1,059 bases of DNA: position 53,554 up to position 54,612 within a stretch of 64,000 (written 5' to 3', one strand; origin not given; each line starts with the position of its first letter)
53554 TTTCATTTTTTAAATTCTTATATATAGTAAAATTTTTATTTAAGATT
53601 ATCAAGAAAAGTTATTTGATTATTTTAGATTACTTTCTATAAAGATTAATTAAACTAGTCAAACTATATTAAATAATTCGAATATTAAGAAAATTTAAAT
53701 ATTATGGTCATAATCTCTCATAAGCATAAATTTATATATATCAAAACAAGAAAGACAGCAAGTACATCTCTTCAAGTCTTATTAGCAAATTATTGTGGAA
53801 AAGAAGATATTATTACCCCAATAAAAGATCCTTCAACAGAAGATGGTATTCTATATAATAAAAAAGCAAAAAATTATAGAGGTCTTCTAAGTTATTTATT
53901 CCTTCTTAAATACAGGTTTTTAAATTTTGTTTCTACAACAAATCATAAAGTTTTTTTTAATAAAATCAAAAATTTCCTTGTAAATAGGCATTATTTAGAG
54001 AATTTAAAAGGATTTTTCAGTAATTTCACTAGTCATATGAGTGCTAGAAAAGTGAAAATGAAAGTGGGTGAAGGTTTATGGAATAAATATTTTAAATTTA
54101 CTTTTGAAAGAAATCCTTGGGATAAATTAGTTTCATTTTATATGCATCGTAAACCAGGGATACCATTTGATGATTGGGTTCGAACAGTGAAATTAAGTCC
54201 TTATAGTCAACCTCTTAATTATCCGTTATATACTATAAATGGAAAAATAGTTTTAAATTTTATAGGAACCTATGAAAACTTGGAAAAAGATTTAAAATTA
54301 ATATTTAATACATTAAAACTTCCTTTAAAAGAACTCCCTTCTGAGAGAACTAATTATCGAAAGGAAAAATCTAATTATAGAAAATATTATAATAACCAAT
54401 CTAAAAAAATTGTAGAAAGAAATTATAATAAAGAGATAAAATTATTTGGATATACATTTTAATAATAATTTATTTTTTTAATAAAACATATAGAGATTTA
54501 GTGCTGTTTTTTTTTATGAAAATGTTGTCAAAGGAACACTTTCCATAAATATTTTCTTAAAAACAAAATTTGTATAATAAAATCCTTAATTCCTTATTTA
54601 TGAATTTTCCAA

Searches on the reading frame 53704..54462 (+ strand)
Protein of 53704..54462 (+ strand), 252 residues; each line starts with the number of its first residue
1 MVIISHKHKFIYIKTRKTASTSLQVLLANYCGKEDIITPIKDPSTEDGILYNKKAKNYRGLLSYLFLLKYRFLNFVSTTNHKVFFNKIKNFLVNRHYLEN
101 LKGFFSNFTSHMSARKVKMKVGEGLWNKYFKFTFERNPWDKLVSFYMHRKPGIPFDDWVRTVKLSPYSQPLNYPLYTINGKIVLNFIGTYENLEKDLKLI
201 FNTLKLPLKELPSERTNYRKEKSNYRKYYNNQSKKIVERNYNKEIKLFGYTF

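Call 55: search_protein_families(library=pfam, proteins=[window:53704-54462:+], max_evalue=0.00001)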
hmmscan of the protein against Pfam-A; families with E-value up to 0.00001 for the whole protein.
window:53704-54462:+ (252 aa): 1 family
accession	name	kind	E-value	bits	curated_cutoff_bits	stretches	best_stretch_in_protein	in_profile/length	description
PF03567.20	Sulfotransfer_2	-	8.5e-10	39.6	22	1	2-250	3-251/252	Sulfotransferase family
